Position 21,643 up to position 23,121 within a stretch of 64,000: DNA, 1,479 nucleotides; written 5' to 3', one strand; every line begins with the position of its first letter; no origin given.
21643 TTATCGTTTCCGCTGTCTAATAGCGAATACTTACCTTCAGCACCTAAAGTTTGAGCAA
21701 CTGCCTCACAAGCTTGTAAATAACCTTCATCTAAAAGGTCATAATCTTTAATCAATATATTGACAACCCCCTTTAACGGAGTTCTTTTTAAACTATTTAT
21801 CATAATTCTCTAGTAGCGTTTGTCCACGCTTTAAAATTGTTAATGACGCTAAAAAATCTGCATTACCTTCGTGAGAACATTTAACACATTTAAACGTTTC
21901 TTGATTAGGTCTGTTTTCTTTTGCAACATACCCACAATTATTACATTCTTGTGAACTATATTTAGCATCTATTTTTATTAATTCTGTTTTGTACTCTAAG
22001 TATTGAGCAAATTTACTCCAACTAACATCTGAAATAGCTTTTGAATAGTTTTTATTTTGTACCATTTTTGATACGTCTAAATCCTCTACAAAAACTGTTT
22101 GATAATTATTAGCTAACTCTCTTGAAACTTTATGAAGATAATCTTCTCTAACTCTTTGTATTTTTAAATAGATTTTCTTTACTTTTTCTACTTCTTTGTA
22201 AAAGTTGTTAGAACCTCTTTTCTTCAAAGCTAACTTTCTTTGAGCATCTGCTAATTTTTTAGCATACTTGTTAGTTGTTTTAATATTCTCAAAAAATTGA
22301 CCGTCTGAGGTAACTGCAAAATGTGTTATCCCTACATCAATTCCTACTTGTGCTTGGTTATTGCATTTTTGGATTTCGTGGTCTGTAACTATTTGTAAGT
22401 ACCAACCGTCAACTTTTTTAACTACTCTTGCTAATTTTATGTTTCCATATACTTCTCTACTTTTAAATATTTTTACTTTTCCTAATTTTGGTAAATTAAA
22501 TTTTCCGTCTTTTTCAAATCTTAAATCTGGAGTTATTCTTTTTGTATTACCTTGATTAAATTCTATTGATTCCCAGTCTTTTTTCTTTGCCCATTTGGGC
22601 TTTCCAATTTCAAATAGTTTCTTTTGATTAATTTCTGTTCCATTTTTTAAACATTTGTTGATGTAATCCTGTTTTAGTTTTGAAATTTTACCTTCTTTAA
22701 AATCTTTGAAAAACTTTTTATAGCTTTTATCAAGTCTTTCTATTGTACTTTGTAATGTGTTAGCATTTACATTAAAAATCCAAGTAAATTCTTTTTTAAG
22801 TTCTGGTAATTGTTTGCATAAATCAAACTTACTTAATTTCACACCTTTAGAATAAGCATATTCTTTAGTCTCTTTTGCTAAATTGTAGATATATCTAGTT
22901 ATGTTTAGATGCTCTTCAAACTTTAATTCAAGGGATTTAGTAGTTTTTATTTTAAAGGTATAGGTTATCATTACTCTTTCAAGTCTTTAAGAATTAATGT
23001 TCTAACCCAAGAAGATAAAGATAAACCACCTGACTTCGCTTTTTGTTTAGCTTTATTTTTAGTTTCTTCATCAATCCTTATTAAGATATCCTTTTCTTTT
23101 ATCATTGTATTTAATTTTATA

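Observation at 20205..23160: RHH - solo TnpB - GroEL operon driven by a phage early promoter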

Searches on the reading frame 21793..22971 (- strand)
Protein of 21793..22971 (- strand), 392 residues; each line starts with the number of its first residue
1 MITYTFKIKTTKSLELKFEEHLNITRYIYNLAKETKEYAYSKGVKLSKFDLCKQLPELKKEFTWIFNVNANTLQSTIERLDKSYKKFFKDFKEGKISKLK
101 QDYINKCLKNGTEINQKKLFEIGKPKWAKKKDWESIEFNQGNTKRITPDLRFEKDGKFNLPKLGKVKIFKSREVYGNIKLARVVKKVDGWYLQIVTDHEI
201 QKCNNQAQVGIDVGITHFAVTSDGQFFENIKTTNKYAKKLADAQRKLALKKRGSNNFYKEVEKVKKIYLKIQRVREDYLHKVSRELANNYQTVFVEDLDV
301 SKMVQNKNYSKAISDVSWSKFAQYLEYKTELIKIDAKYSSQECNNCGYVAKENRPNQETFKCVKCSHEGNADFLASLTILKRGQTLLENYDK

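Call 3: search_protein_families(library=pfam, proteins=[window:21793-22971:-], max_evalue=0.1)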
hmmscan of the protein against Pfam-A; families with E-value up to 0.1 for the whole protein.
window:21793-22971:- (392 aa): 5 families
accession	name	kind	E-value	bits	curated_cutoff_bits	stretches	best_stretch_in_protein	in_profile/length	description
PF01385.25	OrfB_IS605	-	2.5e-24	86.2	30.5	1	198-306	8-119/120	Probable transposase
PF07282.18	Cas12f1-like_TNB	-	1.6e-14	54.2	26.3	1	318-379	1-60/60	Cas12f1-like, TNB domain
PF12323.14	HTH_OrfB_IS605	-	0.00023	21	21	1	2-43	4-45/47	Helix-turn-helix domain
PF00730.31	HhH-GPD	-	0.04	14.7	26.2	0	260-308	37-87/108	HhH-GPD superfamily base excision DNA repair protein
PF21349.2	RUBY_RBDX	-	0.052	13.4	26.5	1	342-368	2-25/30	Rubrerythrin, rubredoxin-like domain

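Call 4: search_protein_families(library=phrogs, proteins=[window:21793-22971:-], max_evalue=0.01)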
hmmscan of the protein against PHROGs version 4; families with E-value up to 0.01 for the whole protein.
window:21793-22971:- (392 aa): 4 families
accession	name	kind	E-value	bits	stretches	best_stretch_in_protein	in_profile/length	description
phrog_506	-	integration and excision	2.9e-88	297.7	1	2-388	8-369/403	transposase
phrog_12300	-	integration and excision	9.9e-55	186.7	1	156-386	8-244/286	transposase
phrog_13964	-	integration and excision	2.5e-33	116.6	1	3-267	4-236/237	transposase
phrog_17087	-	unknown function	2.5e-23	83.8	1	263-388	6-137/141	-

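Call 7: search_dna_similar(query=window:21793-22971:-, collection=phages, mode=protein, max_rows=30)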
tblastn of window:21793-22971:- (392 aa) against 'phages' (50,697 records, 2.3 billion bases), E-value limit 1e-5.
Records with a match: 612; places in all: 839; records where one place covers at least 80% of the query: 223.
Best place of each record, by identity: <60% 612.
By first word of the organism name: Salinibacter 182; Staphylococcus 97; Mycobacterium 44; Lactobacillus 26; Helicobacter 23; Bacillus 21; Bacteriophage 20; Streptococcus 18; Prevotella 15; Campylobacter 11; and 51 more.
By host as written in the record: Salinibacter ruber M8 182; - 50; Staphylococcus aureus 31; Mycobacterium smegmatis mc2 155 29; Helicobacter pylori 15; Prevotella sp. 15; Lactobacillus plantarum 10; Streptococcus thermophilus 8; and 152 more.
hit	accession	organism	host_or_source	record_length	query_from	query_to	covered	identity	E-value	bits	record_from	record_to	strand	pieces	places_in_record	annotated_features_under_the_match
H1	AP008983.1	Clostridium phage c-st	Clostridium botulinum type C strain ...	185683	3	381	97%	33.7%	4e-37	149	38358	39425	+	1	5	putative IS transposase (OrfB)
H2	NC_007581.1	Clostridium phage c-st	Clostridium botulinum type C strain ...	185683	3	381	97%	33.7%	4e-37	149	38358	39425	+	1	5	transposase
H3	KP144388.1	Geobacillus virus E3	failed fermentation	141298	3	387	98%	32.3%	2e-42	164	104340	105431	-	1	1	transposase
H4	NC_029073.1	Geobacillus virus E3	failed fermentation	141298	3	387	98%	32.3%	2e-42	164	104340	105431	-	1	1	transposase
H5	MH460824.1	Paenibacillus phage Unity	Paenibacillus larvae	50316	3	383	97%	32.1%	1e-36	147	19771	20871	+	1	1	transposase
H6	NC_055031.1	Paenibacillus phage Unity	Paenibacillus larvae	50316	3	383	97%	32.1%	1e-36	147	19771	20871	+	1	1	transposase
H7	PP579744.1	Bacillus phage KKP_4049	Bacillus licheniformis KKP_3876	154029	3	387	98%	31.7%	5e-42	163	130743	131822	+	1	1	hypothetical protein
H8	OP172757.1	Enterocloster phage CB473P3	Enterocloster bolteae DA473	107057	6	386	97%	32.0%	1e-35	144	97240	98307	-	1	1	hypothetical protein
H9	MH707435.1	Bacillus phage BSP21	Bacillus subtilis KACC 17797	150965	3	387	98%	31.4%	2e-41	161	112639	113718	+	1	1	hypothetical protein: hypothetical protein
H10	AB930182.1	Bacillus phage SPG24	Bacillus subtilis G24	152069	3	387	98%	31.4%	2e-41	161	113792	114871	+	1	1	none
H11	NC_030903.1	Bacillus phage SPG24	Bacillus subtilis G24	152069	3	387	98%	31.4%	2e-41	161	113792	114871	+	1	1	transposase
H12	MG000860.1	Bacillus phage BSP9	Bacillus subtilis ATCC 15245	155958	3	387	98%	31.4%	2e-41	161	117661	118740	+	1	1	hypothetical protein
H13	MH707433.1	Bacillus phage BSP18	Bacillus subtilis KACC 17797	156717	3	387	98%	31.4%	2e-41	161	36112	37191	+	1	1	transposase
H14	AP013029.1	Bacillus phage phiNIT1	Bacillus subtilis (natto)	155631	3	387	98%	31.4%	3e-41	161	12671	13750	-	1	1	orf374: hypothetical protein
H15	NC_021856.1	Bacillus phage phiNIT1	Bacillus subtilis (natto)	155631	3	387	98%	31.4%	3e-41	161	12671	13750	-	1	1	orf374: transposase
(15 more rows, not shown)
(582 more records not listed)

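Call 10: find_related_loci(query=window:21793-22971:-, collection=viral_contigs, flank=6000)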
Query window:21793-22971:- (392 aa) in viral_contigs; peptide patterns used: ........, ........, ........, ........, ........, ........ (x = any residue, [..] = any of these).
4 stretches matched a pattern; 1 encode a relative of the query (tblastn E <= 1e-3); 1 distinct loci.
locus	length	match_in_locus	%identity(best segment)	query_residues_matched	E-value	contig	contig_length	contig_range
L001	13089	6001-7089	48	3-388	3e-115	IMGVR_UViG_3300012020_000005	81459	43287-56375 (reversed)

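Call 11: find_homologous_proteins(query=window:21793-22971:-, max_evalue=1e-20)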
Query window:21793-22971:- (392 aa): 427 proteins with E <= 1e-20 among 3182 candidates; the best 120 are listed.
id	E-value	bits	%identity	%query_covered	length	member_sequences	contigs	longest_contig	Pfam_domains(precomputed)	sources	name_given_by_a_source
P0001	3.8e-256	867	100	100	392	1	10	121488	PF01385.26,PF07282.19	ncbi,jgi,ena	jgi:putative transposase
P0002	5.9e-230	781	89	100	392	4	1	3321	PF01385.26,PF07282.19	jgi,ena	-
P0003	3.3e-201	686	82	100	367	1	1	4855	PF01385.26,PF07282.19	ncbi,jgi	jgi:putative transposase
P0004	7.0e-190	649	76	99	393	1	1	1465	PF01385.26,PF07282.19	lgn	-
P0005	1.1e-189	648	75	100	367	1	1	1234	PF01385.26,PF07282.19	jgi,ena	jgi:putative transposase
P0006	2.9e-188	644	73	100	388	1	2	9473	PF01385.26,PF07282.19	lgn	-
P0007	5.2e-186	636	77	99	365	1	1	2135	PF01385.26,PF07282.19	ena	-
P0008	1.2e-185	635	74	100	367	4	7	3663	PF12323.15,PF01385.26,PF07282.19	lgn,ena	-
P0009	4.6e-185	633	75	100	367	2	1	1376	PF01385.26,PF07282.19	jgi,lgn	jgi:putative transposase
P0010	1.1e-182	625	73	100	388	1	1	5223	PF01385.26,PF07282.19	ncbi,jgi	jgi:putative transposase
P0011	1.4e-182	625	74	99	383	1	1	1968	PF01385.26,PF07282.19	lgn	-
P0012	1.2e-179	615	74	99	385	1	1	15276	PF01385.26,PF07282.19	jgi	jgi:putative transposase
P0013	1.8e-178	611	72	99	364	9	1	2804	PF01385.26,PF07282.19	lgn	-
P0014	4.8e-178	610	72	99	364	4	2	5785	PF01385.26,PF07282.19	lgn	-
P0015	1.9e-177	608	73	99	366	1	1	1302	PF01385.26,PF07282.19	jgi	-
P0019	2.0e-176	605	71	99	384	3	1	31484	PF01385.26,PF07282.19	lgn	-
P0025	1.6e-174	598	70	99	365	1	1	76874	PF01385.26,PF07282.19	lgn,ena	-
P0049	7.1e-165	567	69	98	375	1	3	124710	PF01385.26,PF07282.19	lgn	-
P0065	2.7e-156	538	66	98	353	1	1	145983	PF12323.15,PF01385.26,PF07282.19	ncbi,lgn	-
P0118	9.0e-105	369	49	97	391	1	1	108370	PF01385.26,PF07282.19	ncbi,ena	-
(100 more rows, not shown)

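Call 12: find_encoding_contigs(protein=window:21793-22971:-, flank=6000, max_places=10)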
Protein window:21793-22971:- (392 aa): 10 contigs read that carry it; 4 places shown.
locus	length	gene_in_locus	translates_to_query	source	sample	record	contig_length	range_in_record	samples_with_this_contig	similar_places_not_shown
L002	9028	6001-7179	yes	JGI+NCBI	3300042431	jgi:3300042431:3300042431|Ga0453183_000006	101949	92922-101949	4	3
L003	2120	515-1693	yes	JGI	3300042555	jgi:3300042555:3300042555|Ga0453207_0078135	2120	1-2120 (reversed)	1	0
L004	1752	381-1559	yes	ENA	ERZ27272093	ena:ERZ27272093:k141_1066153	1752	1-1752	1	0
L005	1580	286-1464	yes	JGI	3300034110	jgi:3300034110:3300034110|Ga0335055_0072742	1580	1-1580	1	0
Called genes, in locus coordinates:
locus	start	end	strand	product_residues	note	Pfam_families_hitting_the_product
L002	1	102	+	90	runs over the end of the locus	-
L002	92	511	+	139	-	PF19835:SegE_GIY-YIG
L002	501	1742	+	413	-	PF01541:GIY-YIG, PF07460:NUMOD3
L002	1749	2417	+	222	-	PF02562:PhoH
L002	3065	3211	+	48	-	-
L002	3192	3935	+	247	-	PF18909:dGTP_diPhyd_N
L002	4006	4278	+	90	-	-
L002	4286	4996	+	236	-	-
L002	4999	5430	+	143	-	-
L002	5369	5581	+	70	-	-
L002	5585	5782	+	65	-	-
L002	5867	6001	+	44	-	PF21983:NikA-like (weak)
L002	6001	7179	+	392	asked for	PF01385:OrfB_IS605, PF07282:Cas12f1-like_TNB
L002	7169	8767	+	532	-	PF00118:Cpn60_TCP1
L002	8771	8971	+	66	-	-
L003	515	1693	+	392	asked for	PF01385:OrfB_IS605, PF07282:Cas12f1-like_TNB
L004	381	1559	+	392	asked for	PF01385:OrfB_IS605, PF07282:Cas12f1-like_TNB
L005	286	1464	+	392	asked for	PF01385:OrfB_IS605, PF07282:Cas12f1-like_TNB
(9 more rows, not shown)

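Call 13: find_encoding_contigs(protein=P0002, flank=5000, max_places=4)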
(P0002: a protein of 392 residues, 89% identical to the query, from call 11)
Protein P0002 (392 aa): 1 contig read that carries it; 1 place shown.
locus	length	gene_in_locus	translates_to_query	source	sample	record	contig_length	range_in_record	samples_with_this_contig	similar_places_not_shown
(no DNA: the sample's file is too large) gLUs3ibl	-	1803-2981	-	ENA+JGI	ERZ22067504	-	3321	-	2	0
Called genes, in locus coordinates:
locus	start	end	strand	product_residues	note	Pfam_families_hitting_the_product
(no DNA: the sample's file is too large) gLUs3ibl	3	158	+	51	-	?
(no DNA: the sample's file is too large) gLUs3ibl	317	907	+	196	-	-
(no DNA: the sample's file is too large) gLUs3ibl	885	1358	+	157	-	-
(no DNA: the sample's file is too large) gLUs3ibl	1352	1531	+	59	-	-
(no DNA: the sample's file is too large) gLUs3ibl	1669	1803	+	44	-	PF21983:NikA-like (weak)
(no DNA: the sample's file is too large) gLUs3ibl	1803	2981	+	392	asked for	PF01385:OrfB_IS605, PF07282:Cas12f1-like_TNB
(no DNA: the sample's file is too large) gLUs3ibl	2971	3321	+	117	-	?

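Call 14: find_encoding_contigs(protein=P0003, flank=5000, max_places=4)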
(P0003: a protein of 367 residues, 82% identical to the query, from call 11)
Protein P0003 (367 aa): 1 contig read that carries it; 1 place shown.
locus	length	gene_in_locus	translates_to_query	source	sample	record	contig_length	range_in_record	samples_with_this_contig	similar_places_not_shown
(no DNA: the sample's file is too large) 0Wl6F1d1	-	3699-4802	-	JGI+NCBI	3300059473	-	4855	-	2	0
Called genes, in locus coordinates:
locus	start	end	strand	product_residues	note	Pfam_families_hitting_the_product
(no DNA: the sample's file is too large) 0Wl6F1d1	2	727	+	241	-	?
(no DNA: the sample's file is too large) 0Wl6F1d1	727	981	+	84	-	-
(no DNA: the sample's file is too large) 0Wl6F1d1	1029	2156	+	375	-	PF03796:DnaB_C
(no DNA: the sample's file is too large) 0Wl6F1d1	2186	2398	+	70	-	-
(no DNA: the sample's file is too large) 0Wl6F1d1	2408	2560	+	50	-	-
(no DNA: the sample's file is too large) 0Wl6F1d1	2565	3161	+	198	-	-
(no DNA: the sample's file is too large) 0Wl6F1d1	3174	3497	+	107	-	-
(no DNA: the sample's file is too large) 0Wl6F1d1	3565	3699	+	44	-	PF21983:NikA-like (weak)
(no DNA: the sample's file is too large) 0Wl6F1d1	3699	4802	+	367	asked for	PF01385:OrfB_IS605, PF07282:Cas12f1-like_TNB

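Call 15: find_encoding_contigs(protein=P0012, flank=6000, max_places=4)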
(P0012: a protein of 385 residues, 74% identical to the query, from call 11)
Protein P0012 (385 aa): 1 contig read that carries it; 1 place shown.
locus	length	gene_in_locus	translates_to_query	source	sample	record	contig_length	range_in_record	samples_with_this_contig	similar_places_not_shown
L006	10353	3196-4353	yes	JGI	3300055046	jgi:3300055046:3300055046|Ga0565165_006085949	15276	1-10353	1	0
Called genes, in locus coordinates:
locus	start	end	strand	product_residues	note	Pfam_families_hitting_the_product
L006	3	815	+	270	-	?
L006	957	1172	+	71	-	-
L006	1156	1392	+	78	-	-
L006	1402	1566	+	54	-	-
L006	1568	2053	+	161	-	-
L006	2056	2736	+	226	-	PF00149:Metallophos, PF12850:Metallophos_2 (faint)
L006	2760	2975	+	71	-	-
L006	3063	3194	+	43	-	PF21983:NikA-like (weak)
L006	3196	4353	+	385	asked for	PF01385:OrfB_IS605, PF07282:Cas12f1-like_TNB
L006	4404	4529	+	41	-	-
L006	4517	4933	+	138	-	-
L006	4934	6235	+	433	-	-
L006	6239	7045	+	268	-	PF07463:NUMOD4, PF13392:HNH_3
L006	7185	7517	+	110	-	-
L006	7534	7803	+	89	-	-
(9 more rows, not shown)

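Call 19: find_related_loci(query=A1, collection=viral_contigs, flank=4000)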
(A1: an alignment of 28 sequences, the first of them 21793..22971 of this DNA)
Query A1 (392 aa) in viral_contigs; peptide patterns used: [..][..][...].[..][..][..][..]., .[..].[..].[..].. (x = any residue, [..] = any of these).
73 stretches matched a pattern; 20 encode a relative of the query (tblastn E <= 1e-3); 19 distinct loci.
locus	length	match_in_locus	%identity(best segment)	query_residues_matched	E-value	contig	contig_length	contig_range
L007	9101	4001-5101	73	1-392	0e+0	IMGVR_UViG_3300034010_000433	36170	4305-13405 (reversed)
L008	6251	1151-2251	73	1-392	0e+0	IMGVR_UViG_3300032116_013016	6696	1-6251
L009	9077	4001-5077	62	1-392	5e-158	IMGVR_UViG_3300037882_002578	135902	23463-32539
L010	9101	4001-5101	69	1-392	0e+0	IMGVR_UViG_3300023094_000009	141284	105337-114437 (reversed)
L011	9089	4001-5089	48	3-388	4e-114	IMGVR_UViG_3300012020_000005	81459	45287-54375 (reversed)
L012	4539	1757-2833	34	2-381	1e-49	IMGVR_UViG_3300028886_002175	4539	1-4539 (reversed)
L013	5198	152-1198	33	26-380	1e-46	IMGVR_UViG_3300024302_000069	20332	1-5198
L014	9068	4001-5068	28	3-383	6e-42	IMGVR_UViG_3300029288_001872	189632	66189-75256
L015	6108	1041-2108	28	7-387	7e-41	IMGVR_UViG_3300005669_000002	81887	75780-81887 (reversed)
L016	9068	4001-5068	28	3-383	5e-39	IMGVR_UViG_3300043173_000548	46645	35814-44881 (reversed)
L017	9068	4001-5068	28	3-383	5e-39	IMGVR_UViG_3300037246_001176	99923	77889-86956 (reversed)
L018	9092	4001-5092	31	6-387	9e-33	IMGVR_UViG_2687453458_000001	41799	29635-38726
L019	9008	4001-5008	20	2-383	1e-25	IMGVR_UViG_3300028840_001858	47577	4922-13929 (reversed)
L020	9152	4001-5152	23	3-381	1e-16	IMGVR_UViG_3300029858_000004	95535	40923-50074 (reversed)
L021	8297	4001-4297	39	282-379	5e-15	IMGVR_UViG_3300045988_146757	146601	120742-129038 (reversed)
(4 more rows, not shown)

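Call 20: find_related_loci(query=A1, collection=metagenome_contigs, flank=4000)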
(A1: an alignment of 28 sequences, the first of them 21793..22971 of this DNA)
Query A1 (392 aa) in metagenome_contigs; peptide patterns used: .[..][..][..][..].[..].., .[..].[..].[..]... (x = any residue, [..] = any of these).
600 stretches matched a pattern (row limit reached: there are more); 480 encode a relative of the query (tblastn E <= 1e-3); the best 80 are kept; 80 distinct loci.
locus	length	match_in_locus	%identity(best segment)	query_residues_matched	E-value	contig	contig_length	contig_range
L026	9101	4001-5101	69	1-392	0e+0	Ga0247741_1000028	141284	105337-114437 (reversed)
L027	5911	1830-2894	53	1-387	3e-133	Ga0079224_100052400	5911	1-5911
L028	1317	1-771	72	125-387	5e-139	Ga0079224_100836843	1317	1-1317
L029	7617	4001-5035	46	3-387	7e-104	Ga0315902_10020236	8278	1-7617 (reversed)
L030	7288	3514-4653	47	3-387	1e-103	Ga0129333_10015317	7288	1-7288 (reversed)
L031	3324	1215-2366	44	3-387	2e-94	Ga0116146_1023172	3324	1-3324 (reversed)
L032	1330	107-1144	43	3-385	2e-96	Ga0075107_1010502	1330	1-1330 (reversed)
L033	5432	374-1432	40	3-387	1e-81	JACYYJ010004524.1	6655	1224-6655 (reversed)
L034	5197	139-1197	37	1-386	6e-72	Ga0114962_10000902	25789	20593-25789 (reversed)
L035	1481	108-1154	39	3-383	6e-72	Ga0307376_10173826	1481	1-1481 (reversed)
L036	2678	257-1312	35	1-386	2e-68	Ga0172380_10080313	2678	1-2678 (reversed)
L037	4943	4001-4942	38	1-347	3e-61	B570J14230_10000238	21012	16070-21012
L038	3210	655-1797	33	3-386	1e-55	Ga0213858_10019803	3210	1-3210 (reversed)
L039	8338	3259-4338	33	1-389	1e-51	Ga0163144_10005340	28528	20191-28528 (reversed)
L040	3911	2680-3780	29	3-387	1e-51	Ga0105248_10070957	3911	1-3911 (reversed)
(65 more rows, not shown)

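Call 33: find_encoding_contigs(protein=P0025, flank=5000, max_places=2)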
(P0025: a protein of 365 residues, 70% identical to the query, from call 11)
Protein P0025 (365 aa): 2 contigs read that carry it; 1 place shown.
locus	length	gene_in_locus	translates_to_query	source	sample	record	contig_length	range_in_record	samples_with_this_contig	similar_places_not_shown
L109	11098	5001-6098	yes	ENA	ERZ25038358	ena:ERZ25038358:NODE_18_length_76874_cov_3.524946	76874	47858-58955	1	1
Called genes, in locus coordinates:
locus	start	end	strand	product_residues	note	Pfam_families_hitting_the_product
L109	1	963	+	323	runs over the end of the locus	-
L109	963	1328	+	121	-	-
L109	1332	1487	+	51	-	-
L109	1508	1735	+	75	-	-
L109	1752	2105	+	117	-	PF14216:DUF4326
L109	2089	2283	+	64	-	-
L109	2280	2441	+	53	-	-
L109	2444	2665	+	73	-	-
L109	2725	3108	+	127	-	-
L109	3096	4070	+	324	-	PF00154:RecA_N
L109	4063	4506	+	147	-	-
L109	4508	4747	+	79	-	-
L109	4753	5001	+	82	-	PF00085:Thioredoxin (weak)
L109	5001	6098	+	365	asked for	PF01385:OrfB_IS605, PF07282:Cas12f1-like_TNB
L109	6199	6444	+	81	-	-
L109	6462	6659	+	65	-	-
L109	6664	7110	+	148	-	PF19835:SegE_GIY-YIG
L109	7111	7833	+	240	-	PF02562:PhoH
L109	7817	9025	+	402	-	PF05265:DUF723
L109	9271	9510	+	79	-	-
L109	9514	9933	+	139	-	-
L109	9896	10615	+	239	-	PF18909:dGTP_diPhyd_N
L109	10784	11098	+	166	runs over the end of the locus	-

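Call 34: find_encoding_contigs(protein=P0049, flank=5000, max_places=3)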
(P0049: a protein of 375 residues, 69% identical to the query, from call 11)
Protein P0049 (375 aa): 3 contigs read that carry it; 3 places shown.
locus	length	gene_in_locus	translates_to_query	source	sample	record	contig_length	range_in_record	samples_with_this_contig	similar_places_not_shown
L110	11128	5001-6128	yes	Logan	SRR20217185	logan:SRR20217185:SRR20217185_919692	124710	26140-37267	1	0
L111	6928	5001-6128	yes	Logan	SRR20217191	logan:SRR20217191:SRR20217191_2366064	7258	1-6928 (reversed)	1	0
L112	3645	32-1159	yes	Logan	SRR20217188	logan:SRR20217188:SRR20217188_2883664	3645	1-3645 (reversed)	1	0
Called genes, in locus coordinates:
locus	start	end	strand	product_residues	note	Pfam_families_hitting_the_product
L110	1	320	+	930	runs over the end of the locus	-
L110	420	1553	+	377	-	-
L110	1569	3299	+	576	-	-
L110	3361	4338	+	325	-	-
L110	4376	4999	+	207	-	-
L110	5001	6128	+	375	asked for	PF01385:OrfB_IS605, PF07282:Cas12f1-like_TNB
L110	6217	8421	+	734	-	-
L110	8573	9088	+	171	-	-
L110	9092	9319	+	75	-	-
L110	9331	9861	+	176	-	-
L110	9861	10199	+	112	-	-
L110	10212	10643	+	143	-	-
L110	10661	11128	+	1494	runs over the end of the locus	-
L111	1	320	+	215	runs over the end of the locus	?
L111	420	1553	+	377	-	-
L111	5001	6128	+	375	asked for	PF01385:OrfB_IS605, PF07282:Cas12f1-like_TNB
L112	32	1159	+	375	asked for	PF01385:OrfB_IS605, PF07282:Cas12f1-like_TNB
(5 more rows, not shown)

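Call 35: find_encoding_contigs(protein=P0065, flank=5000, max_places=2)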
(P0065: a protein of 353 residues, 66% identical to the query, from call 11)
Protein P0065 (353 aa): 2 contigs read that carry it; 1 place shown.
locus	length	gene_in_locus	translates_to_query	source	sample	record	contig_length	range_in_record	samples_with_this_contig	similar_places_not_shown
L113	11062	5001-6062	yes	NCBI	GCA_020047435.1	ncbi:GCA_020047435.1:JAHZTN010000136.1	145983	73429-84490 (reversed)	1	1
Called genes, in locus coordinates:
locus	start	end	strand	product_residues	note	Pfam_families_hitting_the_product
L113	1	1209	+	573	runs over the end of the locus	PF00317:Ribonuc_red_lgN (faint), PF02867:Ribonuc_red_lgC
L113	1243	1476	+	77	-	PF00085:Thioredoxin, PF13098:Thioredoxin_2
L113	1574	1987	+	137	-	-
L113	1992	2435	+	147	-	-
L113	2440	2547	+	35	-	-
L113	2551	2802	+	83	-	-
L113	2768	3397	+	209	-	PF01464:SLT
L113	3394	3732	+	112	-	-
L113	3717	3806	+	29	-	-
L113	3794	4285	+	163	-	-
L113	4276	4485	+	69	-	-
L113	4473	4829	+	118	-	-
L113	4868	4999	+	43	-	-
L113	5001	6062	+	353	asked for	PF12323:HTH_OrfB_IS605 (faint), PF01385:OrfB_IS605, PF07282:Cas12f1-like_TNB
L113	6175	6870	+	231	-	PF02511:Thy1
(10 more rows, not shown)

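Call 36: find_encoding_contigs(protein=P0019, flank=5000, max_places=2)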
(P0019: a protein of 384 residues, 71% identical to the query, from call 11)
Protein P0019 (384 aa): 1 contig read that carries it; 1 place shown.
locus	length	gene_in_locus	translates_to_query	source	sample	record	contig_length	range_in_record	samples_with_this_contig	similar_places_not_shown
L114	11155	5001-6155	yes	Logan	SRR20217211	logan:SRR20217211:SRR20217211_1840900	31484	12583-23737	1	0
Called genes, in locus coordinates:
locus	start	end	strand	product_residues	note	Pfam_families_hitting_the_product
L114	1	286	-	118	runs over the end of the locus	-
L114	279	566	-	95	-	-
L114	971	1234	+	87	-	-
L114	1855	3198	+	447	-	-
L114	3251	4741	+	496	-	PF00270:DEAD, PF04851:ResIII, PF18766:SWI2_SNF2, PF00271:Helicase_C, PF20600:ExoX-like_C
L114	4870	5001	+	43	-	PF07878:RHH_5 (weak)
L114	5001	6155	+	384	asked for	PF01385:OrfB_IS605, PF07282:Cas12f1-like_TNB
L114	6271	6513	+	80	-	-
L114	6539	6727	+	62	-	-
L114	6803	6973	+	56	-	-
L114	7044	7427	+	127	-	-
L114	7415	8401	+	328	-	PF00154:RecA_N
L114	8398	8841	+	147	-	-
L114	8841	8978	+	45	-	-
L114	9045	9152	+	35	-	-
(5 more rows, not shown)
